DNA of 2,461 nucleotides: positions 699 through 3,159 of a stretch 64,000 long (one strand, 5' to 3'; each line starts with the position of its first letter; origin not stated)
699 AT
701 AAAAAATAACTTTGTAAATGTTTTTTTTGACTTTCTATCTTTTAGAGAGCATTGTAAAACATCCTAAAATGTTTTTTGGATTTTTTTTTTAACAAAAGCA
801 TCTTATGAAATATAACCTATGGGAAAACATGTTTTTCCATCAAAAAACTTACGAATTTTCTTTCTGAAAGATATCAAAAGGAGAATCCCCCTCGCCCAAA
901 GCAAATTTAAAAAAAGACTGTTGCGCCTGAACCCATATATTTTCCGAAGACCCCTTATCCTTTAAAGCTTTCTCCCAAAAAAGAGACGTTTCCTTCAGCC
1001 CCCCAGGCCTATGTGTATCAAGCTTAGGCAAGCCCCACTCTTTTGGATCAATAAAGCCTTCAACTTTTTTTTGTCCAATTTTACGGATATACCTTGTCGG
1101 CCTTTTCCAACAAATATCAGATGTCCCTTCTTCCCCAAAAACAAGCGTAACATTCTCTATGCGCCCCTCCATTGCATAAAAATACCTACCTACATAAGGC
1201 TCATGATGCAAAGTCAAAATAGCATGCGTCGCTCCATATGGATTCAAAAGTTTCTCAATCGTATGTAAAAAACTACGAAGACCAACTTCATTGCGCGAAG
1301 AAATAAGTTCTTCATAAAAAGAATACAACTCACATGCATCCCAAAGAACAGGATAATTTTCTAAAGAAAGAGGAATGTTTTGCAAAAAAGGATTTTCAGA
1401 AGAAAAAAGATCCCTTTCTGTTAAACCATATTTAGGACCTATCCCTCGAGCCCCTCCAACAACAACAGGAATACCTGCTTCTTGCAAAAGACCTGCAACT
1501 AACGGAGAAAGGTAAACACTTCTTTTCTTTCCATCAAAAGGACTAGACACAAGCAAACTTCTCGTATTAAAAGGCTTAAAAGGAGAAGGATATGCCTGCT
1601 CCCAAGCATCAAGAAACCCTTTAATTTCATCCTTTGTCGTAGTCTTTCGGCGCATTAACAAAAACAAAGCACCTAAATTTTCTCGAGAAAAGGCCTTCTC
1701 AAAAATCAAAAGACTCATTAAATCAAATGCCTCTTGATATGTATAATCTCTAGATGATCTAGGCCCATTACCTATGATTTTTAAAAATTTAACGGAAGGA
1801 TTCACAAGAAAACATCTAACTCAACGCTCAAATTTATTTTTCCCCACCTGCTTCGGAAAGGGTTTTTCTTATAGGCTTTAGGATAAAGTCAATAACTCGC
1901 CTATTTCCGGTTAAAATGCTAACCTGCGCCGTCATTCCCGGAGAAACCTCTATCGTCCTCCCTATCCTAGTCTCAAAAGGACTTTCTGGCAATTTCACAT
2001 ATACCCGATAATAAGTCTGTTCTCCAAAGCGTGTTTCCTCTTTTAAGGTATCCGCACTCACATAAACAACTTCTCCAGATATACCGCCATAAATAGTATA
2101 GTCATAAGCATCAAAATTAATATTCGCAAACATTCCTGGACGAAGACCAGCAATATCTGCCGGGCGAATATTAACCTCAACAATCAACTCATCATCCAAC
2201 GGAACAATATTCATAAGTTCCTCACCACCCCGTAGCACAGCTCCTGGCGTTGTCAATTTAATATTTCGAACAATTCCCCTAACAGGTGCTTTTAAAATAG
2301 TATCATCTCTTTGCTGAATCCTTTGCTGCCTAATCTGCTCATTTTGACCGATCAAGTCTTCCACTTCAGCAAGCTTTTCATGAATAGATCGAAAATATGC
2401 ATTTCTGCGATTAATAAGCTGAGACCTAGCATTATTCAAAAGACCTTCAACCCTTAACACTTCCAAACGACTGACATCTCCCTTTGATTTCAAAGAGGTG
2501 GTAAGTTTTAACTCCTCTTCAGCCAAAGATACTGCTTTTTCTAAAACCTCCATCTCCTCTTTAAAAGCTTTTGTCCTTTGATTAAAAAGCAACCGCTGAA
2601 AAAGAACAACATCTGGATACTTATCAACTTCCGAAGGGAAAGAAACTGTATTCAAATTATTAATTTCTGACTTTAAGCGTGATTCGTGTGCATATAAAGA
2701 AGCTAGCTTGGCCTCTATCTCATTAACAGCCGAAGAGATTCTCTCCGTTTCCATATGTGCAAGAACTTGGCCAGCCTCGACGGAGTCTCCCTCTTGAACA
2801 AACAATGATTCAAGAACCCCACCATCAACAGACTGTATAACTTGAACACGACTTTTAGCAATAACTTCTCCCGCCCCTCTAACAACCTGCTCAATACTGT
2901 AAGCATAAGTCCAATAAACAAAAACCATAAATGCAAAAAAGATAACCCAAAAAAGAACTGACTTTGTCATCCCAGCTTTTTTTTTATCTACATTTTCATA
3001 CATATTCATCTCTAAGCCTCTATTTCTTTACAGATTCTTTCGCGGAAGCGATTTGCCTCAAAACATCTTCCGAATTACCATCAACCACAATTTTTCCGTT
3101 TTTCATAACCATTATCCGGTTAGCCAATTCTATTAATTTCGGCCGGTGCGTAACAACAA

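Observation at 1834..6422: Complete HlyB/HlyD/TolC-type type I secretion operon with no adjacent substrate gene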

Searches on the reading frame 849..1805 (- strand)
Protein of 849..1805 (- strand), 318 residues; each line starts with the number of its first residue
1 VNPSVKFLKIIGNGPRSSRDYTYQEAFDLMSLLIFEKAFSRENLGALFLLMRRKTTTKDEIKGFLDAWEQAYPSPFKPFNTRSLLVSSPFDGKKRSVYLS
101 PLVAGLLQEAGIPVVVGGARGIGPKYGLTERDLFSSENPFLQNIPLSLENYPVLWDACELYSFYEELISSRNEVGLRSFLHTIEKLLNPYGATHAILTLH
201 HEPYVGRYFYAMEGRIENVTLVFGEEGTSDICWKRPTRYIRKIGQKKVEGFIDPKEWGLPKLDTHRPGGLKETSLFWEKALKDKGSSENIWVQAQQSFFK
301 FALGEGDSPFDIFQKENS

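Call 3: search_protein_families(library=pfam, proteins=[window:849-1805:-], max_evalue=0.01)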
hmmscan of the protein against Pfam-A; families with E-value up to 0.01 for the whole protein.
window:849-1805:- (318 aa): 0 families

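Call 4: search_protein_families(library=ncbifam, proteins=[window:849-1805:-], max_evalue=0.01)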
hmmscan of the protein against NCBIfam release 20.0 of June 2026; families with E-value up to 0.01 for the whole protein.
window:849-1805:- (318 aa): 5 families
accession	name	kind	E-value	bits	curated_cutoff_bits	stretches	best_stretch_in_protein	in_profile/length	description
NF005635.0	PRK07394.1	equivalog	2.1e-31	109.5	287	1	6-281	7-289/348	hypothetical protein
NF006005.0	PRK08136.1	equivalog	4.8e-24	85.2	185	1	5-229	4-232/314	DNA-binding protein YbiB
NF006564.0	PRK09071.1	equivalog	6.3e-21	74.7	257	1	5-211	14-220/335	glycosyl transferase family protein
NF011201.0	PRK14607.1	equivalog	1.3e-08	34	670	1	18-283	205-474/534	bifunctional anthranilate synthase component II/anthranilate phosphoribosyltransferase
TIGR01245.1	trpD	equivalog_domain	3.7e-07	29.8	199.05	0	19-71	8-59/330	anthranilate phosphoribosyltransferase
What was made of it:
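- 849..1805 (-): Neighbour: a divergent YbiB/TrpD2-like protein (318 aa). It starts 28 nt after the MFP stop codon and may be co-transcribed. There is no functional link to secretion. NCBIfam PRK07394 E 2e-31, YbiB E 5e-24, TrpD E 4e-7, all below their cutoffs (call 4).
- Checked: ORF 849-1805 hits YbiB/TrpD-like NCBIfam models (E 2e-31 to 4e-7, call 4).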

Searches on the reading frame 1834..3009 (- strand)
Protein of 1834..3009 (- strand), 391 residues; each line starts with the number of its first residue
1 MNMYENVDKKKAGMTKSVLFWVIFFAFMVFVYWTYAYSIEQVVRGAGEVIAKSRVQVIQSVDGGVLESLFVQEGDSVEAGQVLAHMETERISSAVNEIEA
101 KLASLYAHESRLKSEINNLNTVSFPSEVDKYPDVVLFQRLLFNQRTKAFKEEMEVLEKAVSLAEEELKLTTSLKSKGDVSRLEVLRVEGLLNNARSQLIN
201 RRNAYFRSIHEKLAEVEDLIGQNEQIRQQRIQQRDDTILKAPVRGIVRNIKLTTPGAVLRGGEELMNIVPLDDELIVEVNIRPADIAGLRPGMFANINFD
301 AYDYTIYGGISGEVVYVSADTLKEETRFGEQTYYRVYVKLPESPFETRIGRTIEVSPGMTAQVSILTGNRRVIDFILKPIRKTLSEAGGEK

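Call 3: search_protein_families(library=pfam, proteins=[window:1834-3009:-], max_evalue=0.01)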
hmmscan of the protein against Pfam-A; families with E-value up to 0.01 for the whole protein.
window:1834-3009:- (391 aa): 5 families
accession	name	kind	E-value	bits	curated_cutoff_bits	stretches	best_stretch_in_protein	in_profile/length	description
PF13437.12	HlyD_3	-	4e-17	63.3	22.2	1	239-344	2-97/106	HlyD family secretion protein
PF16576.10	HlyD_D23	-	7.4e-11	42.2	30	1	41-327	4-193/214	Barrel-sandwich domain of CusB or HlyD membrane-fusion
PF02321.23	OEP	-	8.6e-06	26.1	22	1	147-207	117-177/187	Outer membrane efflux protein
PF13533.13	Biotin_lipoyl_2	-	2.9e-05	24.2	29.8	1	63-84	8-29/32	Biotin-lipoyl like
PF00364.28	Biotin_lipoyl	-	6.5e-05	23.1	22.1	1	58-85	45-72/73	Biotin-requiring enzyme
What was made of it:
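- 1834..3009 (-): HlyD-family periplasmic adaptor (membrane fusion protein, 391 aa). It starts 10 nt after the ABC stop codon. Pfam HlyD_3 and HlyD_D23 (call 3).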

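Call 4: search_protein_families(library=ncbifam, proteins=[window:1834-3009:-], max_evalue=0.01)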
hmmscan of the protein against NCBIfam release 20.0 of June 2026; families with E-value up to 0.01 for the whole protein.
window:1834-3009:- (391 aa): 14 families
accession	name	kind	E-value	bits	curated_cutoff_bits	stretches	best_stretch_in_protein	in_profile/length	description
TIGR01843.1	type_I_hlyD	subfamily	7.7e-86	288.7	208.65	2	185-390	219-421/422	HlyD family type I secretion periplasmic adaptor subunit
TIGR00998.1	8a0101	subfamily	4.6e-22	78.4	390.8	1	15-318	7-285/334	EmrA/EmrK family multidrug efflux transporter periplasmic adaptor subunit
TIGR03794.1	NHLM_micro_HlyD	equivalog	5.2e-19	68.4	156.2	1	22-320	24-339/421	NHLP bacteriocin system secretion protein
TIGR01730.1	RND_mfp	subfamily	2.1e-11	43.4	94.9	2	45-110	17-81/322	efflux RND transporter periplasmic adaptor subunit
NF002939.0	PRK03598.1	equivalog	3.3e-11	42.9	393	1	18-312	9-278/332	secretion protein HlyD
NF011715.0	PRK15136.1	equivalog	7.9e-11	41.2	563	2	146-306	122-283/390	multidrug efflux MFS transporter periplasmic adaptor subunit EmrA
TIGR02971.1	heterocyst_DevB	subfamily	3.1e-10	39.9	129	1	55-310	16-275/327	ABC exporter membrane fusion protein, DevB family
NF008606.0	PRK11578.1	equivalog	5.6e-09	35.6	342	1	38-117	45-123/371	macrolide transporter subunit MacA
NF007785.0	PRK10476.1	equivalog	7e-08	31.7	376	1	10-108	8-101/347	multidrug transporter subunit MdtN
TIGR01000.1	bacteriocin_acc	subfamily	4.3e-07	29.2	258.85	1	18-110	24-115/457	bacteriocin secretion accessory protein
NF007850.1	PRK10559.1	equivalog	2e-05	23.9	400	0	23-106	12-91/303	p-hydroxybenzoic acid efflux pump subunit AaeA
NF008589.1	PRK11556.1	equivalog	0.0014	17.6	391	1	37-104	67-133/392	MdtA/MuxA family multidrug efflux RND transporter periplasmic adaptor subunit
NF006761.0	PRK09282.1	domain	0.0015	17.1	402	0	51-100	518-567/591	pyruvate carboxylase subunit B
NF004309.0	PRK05704.1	equivalog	0.0035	16.7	449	1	57-143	47-102/408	2-oxoglutarate dehydrogenase complex dihydrolipoyllysine-residue succinyltransferase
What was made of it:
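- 1834..3009 (-): TIGR01843 type_I_hlyD at 289 bits, above the 209-bit cutoff (call 4).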
